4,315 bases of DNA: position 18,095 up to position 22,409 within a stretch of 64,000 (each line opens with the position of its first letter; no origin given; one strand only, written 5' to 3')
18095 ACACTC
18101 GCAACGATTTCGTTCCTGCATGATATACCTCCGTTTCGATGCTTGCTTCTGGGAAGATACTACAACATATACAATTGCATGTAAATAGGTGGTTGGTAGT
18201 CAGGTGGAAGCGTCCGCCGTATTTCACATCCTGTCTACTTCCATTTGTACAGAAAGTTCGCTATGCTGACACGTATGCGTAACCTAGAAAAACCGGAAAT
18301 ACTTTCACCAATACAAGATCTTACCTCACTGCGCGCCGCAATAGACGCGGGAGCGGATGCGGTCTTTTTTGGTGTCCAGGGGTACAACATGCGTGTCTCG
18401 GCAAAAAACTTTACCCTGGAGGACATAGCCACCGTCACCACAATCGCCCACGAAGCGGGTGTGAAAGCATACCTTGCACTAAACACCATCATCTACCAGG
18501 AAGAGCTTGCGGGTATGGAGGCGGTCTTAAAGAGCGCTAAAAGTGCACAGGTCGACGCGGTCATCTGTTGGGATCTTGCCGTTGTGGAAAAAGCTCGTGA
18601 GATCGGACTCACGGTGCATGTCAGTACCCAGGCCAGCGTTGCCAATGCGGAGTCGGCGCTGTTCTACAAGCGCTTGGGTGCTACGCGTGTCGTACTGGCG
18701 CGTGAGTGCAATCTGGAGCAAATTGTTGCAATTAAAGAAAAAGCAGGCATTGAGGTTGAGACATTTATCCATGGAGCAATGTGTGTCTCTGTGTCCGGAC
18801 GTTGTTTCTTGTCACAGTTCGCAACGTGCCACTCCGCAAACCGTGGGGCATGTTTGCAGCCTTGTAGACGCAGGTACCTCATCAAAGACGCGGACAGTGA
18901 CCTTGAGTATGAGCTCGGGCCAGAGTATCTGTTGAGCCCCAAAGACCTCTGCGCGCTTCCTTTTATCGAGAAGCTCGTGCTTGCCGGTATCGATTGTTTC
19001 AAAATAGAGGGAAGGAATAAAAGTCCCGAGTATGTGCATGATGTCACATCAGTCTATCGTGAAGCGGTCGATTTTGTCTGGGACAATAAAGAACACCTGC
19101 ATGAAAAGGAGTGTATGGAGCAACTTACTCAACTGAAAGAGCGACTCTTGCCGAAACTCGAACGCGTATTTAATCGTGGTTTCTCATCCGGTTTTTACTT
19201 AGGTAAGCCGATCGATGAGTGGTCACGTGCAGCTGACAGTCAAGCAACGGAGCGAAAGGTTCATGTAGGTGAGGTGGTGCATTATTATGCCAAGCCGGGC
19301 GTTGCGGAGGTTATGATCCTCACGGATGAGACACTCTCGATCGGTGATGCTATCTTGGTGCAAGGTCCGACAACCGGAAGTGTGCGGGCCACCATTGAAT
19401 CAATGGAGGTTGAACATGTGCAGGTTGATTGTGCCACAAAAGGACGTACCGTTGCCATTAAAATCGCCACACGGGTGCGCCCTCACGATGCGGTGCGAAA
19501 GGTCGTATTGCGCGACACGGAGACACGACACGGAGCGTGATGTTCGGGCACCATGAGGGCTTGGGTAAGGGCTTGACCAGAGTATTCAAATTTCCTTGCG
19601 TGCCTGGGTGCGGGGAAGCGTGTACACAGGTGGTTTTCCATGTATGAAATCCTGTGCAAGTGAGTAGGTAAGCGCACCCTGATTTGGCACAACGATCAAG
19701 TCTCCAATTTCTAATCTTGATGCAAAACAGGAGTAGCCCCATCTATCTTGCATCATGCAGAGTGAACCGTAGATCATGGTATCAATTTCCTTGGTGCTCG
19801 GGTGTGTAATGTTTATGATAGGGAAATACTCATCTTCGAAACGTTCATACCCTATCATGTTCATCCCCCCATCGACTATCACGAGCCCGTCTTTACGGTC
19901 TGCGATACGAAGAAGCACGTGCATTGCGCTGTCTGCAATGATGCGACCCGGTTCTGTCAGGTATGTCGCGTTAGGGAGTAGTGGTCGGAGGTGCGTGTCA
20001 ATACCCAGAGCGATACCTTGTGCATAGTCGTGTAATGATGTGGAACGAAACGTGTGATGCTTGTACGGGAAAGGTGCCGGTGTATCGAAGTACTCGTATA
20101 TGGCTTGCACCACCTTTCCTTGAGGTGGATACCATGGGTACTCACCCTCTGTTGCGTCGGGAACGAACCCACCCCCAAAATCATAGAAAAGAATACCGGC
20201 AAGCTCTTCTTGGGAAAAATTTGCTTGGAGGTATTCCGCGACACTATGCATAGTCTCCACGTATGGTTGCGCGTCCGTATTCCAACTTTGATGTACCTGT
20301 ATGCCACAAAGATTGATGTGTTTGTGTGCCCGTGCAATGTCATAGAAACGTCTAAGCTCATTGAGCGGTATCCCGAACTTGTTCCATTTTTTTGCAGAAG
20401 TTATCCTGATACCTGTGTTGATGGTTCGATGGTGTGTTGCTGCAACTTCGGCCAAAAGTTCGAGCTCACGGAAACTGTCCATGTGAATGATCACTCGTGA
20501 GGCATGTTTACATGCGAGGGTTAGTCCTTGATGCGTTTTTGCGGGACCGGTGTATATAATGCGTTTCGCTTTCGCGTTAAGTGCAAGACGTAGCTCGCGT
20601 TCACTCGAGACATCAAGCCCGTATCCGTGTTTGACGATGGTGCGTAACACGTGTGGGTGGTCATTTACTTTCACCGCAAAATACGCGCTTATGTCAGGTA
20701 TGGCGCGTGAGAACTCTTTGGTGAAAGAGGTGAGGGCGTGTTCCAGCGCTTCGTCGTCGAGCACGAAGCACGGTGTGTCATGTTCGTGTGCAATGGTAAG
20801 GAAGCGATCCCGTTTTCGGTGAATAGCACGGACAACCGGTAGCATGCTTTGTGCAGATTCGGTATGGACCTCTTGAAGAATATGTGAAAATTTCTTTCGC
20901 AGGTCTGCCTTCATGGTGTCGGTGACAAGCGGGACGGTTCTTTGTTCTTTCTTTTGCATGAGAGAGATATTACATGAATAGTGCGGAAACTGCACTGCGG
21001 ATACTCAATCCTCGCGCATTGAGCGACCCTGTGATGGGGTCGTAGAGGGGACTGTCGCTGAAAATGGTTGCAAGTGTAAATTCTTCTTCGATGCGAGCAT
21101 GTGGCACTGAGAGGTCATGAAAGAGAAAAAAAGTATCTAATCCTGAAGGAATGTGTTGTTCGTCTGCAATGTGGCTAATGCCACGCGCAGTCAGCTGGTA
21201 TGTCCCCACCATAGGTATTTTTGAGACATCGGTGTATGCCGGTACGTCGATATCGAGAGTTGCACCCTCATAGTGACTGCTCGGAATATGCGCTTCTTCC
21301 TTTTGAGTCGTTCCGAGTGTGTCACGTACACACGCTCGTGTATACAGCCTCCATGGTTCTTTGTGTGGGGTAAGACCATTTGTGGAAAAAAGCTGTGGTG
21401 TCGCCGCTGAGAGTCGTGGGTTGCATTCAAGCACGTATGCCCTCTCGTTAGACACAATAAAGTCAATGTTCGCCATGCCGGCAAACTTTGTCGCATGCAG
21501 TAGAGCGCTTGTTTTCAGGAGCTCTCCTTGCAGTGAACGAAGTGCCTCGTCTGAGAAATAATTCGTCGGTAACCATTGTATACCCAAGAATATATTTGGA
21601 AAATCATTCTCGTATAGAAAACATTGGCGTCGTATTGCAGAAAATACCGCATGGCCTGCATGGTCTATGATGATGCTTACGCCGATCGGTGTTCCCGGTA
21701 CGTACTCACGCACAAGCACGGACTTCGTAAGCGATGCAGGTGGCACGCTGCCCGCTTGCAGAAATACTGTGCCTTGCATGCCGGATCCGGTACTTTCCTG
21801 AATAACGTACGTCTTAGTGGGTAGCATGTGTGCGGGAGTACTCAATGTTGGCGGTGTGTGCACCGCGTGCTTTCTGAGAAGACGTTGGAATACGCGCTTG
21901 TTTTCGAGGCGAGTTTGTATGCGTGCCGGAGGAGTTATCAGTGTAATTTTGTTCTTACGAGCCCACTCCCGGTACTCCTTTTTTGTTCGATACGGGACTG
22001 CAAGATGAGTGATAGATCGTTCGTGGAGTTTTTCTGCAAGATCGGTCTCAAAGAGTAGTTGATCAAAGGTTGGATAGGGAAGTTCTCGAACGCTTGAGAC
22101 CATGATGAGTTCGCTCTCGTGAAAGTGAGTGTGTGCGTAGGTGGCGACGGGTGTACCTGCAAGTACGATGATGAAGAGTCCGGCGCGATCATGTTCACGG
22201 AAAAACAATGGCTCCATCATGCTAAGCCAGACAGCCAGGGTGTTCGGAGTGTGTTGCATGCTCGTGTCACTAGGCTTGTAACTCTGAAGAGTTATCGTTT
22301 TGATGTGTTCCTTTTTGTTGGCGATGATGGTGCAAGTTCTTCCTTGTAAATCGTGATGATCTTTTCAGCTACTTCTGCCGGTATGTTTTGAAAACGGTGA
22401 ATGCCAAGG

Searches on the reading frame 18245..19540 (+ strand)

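Call 42: search_protein_families(library=pfam, proteins=[window:18245-19540:+], max_evalue=0.001)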
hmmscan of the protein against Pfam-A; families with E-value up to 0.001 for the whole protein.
window:18245-19540:+ (431 aa): 1 family
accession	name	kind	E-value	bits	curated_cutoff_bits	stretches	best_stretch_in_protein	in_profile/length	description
PF01136.24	Peptidase_U32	-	9e-78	261.2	22.4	1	90-322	3-231/233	Peptidase family U32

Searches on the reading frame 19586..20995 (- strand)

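Call 42: search_protein_families(library=pfam, proteins=[window:19586-20995:-], max_evalue=0.001)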
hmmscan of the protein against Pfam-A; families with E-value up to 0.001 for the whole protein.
window:19586-20995:- (469 aa): 3 families
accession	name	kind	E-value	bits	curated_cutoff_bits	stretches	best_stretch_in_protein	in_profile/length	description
PF02784.22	Orn_Arg_deC_N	-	9.3e-29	101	23.4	1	92-306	8-214/247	Pyridoxal-dependent decarboxylase, pyridoxal binding domain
PF00278.28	Orn_DAP_Arg_deC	-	5.2e-08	33.5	23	1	354-440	4-95/95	Pyridoxal-dependent decarboxylase, C-terminal sheet domain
PF01168.26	Ala_racemase_N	-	1.1e-06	28.9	24.1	1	96-248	14-169/220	Alanine racemase, N-terminal domain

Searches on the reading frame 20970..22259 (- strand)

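Call 42: search_protein_families(library=pfam, proteins=[window:20970-22259:-], max_evalue=0.001)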
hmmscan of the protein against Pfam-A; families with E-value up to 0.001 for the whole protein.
window:20970-22259:- (429 aa): 1 family
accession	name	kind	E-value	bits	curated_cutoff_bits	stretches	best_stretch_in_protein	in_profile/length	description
PF02655.19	ATP-grasp_3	-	3.1e-14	53.8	23.2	1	119-285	2-159/160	ATP-grasp domain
